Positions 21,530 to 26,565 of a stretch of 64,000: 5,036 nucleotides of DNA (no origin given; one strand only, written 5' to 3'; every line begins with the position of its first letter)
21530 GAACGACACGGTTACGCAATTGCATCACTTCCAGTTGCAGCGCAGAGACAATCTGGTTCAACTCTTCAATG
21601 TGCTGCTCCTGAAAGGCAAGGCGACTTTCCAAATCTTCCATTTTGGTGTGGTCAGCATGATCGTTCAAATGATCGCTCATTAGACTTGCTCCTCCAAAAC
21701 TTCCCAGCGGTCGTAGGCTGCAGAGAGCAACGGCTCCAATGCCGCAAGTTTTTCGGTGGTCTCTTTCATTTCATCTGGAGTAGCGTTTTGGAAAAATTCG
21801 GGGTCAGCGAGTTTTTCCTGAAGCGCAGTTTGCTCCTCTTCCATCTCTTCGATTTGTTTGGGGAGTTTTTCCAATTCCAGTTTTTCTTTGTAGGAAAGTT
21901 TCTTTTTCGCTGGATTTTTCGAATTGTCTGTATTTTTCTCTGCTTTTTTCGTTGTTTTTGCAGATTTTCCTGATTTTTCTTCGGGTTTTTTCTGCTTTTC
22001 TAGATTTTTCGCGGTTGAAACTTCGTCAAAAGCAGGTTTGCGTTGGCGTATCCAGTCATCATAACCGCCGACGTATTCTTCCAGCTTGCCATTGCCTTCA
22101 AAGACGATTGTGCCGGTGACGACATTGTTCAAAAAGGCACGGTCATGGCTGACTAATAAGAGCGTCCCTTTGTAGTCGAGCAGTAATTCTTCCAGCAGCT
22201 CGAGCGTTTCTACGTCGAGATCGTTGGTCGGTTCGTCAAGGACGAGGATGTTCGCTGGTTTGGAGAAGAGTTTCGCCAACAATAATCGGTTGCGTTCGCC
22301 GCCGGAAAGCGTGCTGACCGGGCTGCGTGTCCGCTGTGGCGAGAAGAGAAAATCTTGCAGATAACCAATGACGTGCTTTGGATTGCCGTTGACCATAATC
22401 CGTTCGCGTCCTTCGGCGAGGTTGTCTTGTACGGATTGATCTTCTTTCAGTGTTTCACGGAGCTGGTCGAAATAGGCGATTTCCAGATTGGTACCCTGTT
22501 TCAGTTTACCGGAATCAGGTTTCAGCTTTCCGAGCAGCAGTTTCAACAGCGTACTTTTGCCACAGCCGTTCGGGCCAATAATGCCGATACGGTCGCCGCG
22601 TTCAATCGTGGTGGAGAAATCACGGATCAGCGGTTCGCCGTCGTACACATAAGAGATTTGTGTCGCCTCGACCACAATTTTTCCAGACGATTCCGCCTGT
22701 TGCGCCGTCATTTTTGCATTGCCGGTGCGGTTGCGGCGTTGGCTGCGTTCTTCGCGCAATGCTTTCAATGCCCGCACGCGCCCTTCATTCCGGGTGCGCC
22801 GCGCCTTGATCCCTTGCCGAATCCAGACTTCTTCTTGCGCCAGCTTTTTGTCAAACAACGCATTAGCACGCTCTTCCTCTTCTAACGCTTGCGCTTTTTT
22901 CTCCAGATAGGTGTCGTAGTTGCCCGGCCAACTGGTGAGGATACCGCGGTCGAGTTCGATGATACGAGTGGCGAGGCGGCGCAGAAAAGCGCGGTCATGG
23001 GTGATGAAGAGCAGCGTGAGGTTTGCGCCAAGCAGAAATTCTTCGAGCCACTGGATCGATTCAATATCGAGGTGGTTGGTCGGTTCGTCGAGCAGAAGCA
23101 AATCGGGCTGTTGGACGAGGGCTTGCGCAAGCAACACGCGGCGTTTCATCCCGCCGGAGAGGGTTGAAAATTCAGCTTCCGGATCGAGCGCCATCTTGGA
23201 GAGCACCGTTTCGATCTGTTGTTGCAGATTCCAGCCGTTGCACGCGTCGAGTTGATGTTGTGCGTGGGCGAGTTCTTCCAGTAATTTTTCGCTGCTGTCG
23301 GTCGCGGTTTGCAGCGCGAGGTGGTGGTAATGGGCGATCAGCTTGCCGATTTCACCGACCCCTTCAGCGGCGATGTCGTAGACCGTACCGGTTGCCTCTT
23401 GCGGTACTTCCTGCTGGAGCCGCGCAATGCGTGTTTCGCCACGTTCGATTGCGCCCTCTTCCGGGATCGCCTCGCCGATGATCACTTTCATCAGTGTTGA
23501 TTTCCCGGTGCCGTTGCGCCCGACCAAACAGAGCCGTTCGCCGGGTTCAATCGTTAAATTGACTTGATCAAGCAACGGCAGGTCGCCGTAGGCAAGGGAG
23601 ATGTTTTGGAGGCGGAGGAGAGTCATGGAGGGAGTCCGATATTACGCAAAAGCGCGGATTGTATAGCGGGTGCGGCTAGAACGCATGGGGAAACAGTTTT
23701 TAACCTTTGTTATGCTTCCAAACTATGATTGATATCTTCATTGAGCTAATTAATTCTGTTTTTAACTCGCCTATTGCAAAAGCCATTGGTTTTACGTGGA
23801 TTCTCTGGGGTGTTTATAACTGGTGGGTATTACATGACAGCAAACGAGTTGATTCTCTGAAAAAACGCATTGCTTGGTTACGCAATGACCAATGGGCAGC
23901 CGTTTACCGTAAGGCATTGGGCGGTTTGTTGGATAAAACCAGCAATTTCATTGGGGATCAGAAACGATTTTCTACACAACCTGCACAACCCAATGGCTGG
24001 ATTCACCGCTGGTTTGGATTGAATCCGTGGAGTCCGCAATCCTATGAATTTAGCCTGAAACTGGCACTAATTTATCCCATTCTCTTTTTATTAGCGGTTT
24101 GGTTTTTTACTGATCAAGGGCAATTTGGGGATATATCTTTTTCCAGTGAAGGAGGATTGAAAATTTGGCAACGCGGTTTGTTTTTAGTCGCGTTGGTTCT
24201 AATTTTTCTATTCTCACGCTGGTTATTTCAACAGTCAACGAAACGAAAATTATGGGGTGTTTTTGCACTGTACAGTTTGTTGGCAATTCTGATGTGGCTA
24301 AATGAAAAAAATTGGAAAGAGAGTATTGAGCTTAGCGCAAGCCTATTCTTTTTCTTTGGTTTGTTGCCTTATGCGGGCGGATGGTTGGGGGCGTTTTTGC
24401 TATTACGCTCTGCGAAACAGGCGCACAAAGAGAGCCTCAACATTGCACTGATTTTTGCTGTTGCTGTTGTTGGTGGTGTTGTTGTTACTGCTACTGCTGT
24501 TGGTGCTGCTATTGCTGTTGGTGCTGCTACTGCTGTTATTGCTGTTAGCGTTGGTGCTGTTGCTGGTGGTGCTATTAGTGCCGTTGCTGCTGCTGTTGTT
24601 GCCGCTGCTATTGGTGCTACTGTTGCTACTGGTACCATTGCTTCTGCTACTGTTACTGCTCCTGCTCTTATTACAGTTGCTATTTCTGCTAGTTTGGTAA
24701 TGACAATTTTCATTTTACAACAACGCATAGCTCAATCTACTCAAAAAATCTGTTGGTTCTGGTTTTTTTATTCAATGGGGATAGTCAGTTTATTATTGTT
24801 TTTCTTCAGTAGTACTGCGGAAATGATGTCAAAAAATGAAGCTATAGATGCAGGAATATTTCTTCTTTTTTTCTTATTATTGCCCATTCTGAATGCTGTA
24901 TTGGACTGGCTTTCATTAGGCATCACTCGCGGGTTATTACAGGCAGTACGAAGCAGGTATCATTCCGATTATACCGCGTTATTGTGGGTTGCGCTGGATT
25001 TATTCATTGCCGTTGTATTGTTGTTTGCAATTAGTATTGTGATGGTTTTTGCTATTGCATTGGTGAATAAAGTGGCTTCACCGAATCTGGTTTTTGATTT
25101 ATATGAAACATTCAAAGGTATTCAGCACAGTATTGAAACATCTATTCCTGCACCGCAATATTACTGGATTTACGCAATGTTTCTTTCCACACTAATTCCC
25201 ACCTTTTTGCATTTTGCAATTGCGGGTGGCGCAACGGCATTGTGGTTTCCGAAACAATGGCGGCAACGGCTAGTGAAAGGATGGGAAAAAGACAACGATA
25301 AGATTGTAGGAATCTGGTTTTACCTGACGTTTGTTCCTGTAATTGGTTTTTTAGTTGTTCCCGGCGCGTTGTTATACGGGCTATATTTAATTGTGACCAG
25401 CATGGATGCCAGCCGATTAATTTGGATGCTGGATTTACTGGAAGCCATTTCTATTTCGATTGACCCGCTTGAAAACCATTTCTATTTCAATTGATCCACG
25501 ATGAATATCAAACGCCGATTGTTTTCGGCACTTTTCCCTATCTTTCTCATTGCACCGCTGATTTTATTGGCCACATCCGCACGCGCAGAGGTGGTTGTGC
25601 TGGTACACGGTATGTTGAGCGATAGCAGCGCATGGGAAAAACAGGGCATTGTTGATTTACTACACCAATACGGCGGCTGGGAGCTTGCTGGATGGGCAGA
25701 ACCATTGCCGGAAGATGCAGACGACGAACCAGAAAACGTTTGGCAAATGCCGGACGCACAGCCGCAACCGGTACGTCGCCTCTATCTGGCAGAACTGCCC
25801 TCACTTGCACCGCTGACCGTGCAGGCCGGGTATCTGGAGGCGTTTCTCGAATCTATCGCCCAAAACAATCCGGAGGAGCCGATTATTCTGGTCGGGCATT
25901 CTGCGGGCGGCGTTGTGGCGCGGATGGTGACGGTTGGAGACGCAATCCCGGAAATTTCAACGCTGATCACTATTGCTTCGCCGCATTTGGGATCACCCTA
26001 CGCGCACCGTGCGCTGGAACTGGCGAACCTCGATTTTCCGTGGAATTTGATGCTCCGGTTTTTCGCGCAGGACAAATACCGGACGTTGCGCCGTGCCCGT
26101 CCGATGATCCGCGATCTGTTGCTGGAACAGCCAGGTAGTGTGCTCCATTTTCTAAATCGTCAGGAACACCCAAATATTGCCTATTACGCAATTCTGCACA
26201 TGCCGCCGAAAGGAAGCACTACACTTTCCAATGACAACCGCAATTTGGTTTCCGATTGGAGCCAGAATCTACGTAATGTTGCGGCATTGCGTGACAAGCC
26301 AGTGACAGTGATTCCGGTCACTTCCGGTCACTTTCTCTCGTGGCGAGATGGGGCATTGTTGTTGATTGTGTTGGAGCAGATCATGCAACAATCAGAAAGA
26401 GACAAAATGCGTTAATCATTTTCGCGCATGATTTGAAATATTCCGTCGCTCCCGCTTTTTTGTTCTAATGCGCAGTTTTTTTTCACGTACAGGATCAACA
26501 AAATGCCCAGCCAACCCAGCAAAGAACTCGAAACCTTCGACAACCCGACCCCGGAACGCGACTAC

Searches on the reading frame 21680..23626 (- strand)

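Call 97: search_protein_families(library=pfam, proteins=[window:21680-23626:-], max_evalue=0.00001)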
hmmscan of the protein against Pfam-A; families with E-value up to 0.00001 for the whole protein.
window:21680-23626:- (648 aa): 10 families
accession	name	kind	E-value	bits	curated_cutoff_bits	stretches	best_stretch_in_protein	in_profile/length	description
PF00005.33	ABC_tran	-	9.8e-56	188.6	25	2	19-184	1-137/137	ABC transporter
PF16326.10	ABC_tran_CTD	-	4.1e-18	65.8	32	1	576-646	1-69/69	ABC transporter C-terminal domain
PF13304.12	AAA_21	-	8.3e-16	59.4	27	0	153-211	235-299/304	AAA domain, putative AbiEii toxin, Type IV TA system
PF12848.13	ABC_tran_Xtn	-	2.1e-11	44.2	25.9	1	223-296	1-76/85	ABC transporter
PF02463.25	SMC_N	-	1.8e-10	41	40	0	348-504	28-207/220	RecF/RecN/SMC N terminal domain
PF13191.12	AAA_16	-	8.7e-08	33.3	32.6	0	349-482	29-156/167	AAA ATPase domain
PF13555.12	AAA_29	-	1.5e-07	31.5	27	0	21-46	14-39/61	P-loop containing region of AAA domain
PF01926.29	MMR_HSR1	-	2.3e-07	31.4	21.9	0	32-87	2-55/113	50S ribosome-binding GTPase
PF00006.31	ATP-synt_ab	-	5.7e-07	29.8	29.5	0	336-364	6-34/213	ATP synthase alpha/beta family, nucleotide-binding domain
PF13175.12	AAA_15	-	1.7e-06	28.4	32.1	0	349-600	28-166/374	AAA ATPase domain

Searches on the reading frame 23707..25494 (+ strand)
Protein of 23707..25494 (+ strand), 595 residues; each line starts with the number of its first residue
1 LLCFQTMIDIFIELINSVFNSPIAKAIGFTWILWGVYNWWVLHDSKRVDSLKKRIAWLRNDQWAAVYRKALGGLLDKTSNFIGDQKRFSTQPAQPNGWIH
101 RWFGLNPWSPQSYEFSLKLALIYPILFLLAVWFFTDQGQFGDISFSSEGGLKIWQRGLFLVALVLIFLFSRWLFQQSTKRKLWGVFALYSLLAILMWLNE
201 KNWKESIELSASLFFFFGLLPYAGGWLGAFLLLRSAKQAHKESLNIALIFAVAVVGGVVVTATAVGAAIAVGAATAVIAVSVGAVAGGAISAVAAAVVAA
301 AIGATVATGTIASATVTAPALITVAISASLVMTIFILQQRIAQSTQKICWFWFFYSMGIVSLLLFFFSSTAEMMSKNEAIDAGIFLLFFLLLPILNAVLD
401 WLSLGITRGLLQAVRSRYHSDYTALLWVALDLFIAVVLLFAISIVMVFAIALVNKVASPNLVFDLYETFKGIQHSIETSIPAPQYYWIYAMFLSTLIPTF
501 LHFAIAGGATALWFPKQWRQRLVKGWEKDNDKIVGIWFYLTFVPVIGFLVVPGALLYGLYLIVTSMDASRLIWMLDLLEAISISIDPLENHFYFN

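Call 80: find_encoding_contigs(protein=window:23707-25494:+, flank=10000, max_places=2)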
Protein window:23707-25494:+ (595 aa): no gene with exactly this product is on record in the collection.

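Call 97: search_protein_families(library=pfam, proteins=[window:23707-25494:+], max_evalue=0.00001)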
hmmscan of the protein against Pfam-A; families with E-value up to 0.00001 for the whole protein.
window:23707-25494:+ (595 aa): 0 families

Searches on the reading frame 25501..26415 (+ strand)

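Call 97: search_protein_families(library=pfam, proteins=[window:25501-26415:+], max_evalue=0.00001)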
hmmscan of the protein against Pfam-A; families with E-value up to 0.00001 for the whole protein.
window:25501-26415:+ (304 aa): 4 families
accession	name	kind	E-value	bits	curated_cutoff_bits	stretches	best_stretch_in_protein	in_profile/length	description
PF07819.20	PGAP1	-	9.3e-11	42.4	24.3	1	108-169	68-136/233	PGAP1-like alpha/beta domain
PF12697.13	Abhydrolase_6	-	1.8e-08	35.8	26.3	1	32-279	1-206/217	Alpha/beta hydrolase family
PF05057.20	DUF676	-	3.6e-08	33.6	20.3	1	118-171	69-134/217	Putative serine esterase (DUF676)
PF12146.15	Hydrolase_4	-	1.1e-06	28.6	27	0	112-167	62-116/239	Serine aminopeptidase, S33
